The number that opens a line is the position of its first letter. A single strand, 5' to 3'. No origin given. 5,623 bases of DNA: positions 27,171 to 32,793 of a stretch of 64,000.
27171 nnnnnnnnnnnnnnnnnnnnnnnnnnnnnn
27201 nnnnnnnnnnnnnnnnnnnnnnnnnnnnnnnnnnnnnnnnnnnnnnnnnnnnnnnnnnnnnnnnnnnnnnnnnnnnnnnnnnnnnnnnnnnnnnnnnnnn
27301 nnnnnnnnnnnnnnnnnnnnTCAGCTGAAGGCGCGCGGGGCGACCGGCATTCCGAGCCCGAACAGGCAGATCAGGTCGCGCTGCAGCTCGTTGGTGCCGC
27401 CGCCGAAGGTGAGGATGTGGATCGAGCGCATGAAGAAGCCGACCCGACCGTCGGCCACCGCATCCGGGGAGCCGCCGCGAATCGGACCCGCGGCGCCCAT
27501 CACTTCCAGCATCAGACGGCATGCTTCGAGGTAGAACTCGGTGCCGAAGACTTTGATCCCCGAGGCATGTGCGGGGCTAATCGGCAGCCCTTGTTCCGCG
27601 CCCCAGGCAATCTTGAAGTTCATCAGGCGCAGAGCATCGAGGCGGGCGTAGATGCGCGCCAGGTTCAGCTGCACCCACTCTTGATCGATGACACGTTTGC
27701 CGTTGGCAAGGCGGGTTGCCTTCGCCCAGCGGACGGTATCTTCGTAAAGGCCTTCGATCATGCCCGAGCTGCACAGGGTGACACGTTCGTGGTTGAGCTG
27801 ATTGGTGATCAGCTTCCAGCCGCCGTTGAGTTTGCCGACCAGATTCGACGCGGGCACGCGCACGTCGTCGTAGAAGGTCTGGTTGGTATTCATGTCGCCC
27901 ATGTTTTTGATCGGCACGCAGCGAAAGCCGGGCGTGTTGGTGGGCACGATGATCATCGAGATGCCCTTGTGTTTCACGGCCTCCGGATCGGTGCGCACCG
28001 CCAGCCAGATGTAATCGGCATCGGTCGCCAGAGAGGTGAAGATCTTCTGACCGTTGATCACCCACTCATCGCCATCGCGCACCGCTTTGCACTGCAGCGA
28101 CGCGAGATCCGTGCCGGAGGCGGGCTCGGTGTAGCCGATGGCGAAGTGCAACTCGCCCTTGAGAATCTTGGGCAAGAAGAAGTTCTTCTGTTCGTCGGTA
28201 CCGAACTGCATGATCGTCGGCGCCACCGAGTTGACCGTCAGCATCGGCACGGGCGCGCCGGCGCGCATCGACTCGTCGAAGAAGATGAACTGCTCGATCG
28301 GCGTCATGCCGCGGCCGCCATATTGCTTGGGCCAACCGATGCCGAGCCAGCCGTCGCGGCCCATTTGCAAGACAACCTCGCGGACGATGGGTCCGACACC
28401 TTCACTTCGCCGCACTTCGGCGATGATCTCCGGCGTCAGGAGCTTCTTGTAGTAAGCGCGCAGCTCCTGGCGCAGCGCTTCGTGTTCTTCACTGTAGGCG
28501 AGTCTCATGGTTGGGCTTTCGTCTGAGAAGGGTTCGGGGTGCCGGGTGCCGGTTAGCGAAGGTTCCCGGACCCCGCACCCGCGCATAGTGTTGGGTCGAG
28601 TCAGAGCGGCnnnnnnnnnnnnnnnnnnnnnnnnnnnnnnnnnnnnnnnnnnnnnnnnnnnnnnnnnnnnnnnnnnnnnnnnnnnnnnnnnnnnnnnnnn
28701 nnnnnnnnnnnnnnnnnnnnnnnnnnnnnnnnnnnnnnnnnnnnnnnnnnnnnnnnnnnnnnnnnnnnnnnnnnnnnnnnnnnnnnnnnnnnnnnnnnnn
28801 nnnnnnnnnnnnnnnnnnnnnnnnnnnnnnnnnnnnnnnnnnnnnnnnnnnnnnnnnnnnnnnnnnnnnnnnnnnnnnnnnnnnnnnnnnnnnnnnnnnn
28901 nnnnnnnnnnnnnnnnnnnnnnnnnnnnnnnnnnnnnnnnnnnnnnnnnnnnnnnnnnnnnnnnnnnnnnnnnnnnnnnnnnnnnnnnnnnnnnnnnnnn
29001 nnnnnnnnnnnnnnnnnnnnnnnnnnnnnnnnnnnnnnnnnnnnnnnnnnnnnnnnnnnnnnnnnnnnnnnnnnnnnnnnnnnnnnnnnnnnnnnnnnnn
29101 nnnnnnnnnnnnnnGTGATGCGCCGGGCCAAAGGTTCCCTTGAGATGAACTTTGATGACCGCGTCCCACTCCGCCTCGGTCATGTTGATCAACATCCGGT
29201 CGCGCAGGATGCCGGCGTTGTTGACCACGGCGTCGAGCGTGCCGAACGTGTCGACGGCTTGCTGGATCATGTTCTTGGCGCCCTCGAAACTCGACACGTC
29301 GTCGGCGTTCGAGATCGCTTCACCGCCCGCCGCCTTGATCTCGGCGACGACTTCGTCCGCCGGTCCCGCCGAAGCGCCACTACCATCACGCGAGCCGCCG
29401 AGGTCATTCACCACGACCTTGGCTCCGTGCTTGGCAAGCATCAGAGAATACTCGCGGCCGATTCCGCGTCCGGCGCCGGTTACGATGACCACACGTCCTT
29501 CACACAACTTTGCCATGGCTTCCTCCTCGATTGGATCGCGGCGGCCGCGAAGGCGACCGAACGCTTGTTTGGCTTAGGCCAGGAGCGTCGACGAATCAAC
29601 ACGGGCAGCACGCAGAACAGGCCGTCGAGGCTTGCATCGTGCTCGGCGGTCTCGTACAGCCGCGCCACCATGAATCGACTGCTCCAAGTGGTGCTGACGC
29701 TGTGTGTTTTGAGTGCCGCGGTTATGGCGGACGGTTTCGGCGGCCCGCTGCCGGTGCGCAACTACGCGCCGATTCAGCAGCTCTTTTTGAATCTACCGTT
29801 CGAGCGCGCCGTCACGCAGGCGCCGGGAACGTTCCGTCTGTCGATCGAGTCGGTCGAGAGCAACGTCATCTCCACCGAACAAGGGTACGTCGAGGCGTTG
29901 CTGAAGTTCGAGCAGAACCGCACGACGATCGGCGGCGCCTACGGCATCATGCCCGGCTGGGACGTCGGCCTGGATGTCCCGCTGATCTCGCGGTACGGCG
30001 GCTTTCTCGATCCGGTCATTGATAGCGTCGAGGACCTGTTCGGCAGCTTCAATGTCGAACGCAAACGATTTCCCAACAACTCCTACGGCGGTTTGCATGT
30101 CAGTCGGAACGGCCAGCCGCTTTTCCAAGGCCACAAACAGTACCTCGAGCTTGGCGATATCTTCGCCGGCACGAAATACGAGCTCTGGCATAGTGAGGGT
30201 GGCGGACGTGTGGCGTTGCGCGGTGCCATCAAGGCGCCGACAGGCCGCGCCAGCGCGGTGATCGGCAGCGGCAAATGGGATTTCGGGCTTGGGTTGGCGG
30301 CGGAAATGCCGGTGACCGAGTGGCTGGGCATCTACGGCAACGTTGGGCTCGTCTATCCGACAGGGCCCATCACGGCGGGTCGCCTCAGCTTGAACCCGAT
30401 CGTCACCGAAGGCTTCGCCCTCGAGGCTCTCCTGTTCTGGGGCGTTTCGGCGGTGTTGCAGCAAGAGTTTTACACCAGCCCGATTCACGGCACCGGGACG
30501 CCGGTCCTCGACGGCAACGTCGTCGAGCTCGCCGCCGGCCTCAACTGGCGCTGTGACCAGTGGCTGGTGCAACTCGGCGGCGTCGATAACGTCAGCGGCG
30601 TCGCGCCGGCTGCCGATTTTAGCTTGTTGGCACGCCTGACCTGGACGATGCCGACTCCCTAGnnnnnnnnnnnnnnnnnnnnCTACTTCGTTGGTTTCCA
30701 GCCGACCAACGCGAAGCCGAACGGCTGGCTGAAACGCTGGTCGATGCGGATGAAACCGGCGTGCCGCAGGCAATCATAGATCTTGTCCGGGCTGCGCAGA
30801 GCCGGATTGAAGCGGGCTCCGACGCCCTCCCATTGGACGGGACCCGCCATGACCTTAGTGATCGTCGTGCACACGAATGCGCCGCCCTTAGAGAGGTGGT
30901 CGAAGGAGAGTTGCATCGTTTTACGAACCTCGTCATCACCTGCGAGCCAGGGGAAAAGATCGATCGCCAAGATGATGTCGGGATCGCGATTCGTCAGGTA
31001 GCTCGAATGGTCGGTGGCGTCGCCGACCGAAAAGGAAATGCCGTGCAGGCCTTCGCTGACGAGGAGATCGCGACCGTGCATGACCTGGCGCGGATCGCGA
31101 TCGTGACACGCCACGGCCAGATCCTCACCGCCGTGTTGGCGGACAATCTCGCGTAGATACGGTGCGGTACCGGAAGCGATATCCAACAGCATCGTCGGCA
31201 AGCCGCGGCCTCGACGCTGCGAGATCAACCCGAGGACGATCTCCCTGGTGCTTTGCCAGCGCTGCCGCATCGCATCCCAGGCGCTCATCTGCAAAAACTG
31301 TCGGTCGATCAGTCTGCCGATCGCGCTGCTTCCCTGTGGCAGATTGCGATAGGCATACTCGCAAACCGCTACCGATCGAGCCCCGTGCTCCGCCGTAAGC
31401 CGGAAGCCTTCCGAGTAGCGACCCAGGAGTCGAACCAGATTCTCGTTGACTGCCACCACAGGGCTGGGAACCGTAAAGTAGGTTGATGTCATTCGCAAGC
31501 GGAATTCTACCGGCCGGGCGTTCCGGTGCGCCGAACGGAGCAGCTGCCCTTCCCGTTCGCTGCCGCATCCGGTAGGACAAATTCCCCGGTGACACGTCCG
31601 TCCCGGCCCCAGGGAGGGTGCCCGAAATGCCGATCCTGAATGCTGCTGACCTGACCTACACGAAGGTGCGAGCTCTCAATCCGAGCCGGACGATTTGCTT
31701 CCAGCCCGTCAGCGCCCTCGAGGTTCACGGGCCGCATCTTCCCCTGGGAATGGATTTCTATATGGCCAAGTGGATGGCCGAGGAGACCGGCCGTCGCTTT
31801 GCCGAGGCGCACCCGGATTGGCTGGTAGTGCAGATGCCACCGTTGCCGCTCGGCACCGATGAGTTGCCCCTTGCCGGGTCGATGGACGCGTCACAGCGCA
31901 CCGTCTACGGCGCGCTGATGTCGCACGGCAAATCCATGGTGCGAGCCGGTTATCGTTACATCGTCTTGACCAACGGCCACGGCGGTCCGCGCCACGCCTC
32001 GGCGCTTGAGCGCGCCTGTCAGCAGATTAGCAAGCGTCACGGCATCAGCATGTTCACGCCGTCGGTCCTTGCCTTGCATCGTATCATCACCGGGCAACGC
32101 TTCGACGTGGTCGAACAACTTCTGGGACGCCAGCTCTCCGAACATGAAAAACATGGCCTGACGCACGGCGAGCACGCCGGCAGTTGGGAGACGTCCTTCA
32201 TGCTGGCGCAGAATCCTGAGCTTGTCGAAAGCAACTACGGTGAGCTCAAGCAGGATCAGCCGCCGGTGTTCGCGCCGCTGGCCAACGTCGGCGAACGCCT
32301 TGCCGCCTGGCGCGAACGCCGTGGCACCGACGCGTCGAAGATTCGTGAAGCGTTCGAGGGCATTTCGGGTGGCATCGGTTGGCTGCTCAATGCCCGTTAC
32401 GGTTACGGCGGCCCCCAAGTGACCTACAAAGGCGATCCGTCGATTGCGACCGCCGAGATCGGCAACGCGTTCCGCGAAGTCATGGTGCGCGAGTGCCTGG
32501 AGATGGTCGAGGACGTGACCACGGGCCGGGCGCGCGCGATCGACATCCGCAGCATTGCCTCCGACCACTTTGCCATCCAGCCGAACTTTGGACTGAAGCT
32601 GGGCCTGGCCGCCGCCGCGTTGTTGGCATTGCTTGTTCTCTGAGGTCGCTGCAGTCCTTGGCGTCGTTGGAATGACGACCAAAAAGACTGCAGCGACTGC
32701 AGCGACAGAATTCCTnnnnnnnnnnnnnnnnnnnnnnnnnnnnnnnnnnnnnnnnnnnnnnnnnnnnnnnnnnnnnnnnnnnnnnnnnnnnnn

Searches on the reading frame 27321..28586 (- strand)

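Call 46: search_protein_families(library=pfam, max_evalue=0.000001, proteins=[window:27321-28586:-])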
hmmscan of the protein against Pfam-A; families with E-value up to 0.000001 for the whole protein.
window:27321-28586:- (421 aa): 3 families
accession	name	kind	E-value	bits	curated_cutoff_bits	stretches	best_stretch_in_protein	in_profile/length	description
PF00441.29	Acyl-CoA_dh_1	-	2.6e-30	106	22.4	1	254-406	1-145/150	Acyl-CoA dehydrogenase, C-terminal domain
PF02771.21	Acyl-CoA_dh_N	-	2.7e-24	86.2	22.9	1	32-145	1-113/113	Acyl-CoA dehydrogenase, N-terminal domain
PF02770.24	Acyl-CoA_dh_M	-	1.7e-20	73.4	33.3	1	149-240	1-95/97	Acyl-CoA dehydrogenase, middle domain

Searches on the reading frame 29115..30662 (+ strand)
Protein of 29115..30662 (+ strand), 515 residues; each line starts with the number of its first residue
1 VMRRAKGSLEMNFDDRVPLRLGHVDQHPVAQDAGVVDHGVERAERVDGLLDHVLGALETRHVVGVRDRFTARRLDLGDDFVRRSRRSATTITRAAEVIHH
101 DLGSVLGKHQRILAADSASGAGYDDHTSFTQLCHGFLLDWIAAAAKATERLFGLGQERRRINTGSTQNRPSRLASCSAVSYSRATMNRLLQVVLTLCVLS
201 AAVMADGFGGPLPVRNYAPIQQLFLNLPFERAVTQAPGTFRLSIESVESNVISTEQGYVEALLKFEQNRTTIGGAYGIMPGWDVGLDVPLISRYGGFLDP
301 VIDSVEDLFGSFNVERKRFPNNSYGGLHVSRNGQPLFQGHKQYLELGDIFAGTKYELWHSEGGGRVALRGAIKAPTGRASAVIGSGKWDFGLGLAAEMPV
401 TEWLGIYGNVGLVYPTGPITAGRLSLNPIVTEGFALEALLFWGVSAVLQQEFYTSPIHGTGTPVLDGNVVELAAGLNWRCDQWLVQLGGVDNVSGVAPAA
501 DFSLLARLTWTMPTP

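Call 46: search_protein_families(library=pfam, max_evalue=0.000001, proteins=[window:29115-30662:+])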
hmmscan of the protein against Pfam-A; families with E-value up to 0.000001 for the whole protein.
window:29115-30662:+ (515 aa): 1 family
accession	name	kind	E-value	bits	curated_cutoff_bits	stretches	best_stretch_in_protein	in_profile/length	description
PF11383.14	DUF3187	-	4.3e-19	69.3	24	1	193-415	8-223/320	Protein of unknown function (DUF3187)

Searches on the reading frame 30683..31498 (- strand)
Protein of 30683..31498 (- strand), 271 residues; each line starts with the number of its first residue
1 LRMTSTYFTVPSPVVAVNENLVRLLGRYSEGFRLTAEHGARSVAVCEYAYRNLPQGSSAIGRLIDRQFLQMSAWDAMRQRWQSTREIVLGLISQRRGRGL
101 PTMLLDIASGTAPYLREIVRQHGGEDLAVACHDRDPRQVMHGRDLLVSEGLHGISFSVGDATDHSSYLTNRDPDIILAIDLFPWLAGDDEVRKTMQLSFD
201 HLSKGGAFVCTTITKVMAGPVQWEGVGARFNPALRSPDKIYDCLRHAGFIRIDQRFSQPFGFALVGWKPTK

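Call 42: search_protein_families(library=pfam, max_evalue=0.000001, proteins=[window:30683-31498:-])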
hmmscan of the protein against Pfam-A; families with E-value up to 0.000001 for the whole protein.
window:30683-31498:- (271 aa): 1 family
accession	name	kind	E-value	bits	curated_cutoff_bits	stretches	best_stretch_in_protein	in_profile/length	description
PF12147.14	Methyltransf_20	-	2e-25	90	21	1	19-256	52-296/309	Putative methyltransferase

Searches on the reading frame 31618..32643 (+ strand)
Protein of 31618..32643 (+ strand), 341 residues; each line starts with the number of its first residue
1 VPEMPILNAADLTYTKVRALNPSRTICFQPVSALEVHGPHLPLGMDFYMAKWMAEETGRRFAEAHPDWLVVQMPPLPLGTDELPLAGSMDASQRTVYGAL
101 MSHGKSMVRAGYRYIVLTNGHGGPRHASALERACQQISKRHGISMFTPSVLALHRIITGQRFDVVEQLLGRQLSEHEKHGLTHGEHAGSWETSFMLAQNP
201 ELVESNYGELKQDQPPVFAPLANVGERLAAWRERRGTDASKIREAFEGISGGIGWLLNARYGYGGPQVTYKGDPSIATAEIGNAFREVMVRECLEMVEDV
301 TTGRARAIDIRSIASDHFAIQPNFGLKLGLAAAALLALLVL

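Call 42: search_protein_families(library=pfam, max_evalue=0.000001, proteins=[window:31618-32643:+])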
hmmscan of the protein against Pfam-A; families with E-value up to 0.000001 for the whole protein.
window:31618-32643:+ (341 aa): 1 family
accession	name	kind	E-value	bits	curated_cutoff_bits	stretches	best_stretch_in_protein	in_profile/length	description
PF02633.19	Creatininase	-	6e-42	144.1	31.3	1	10-296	1-237/238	Creatinine amidohydrolase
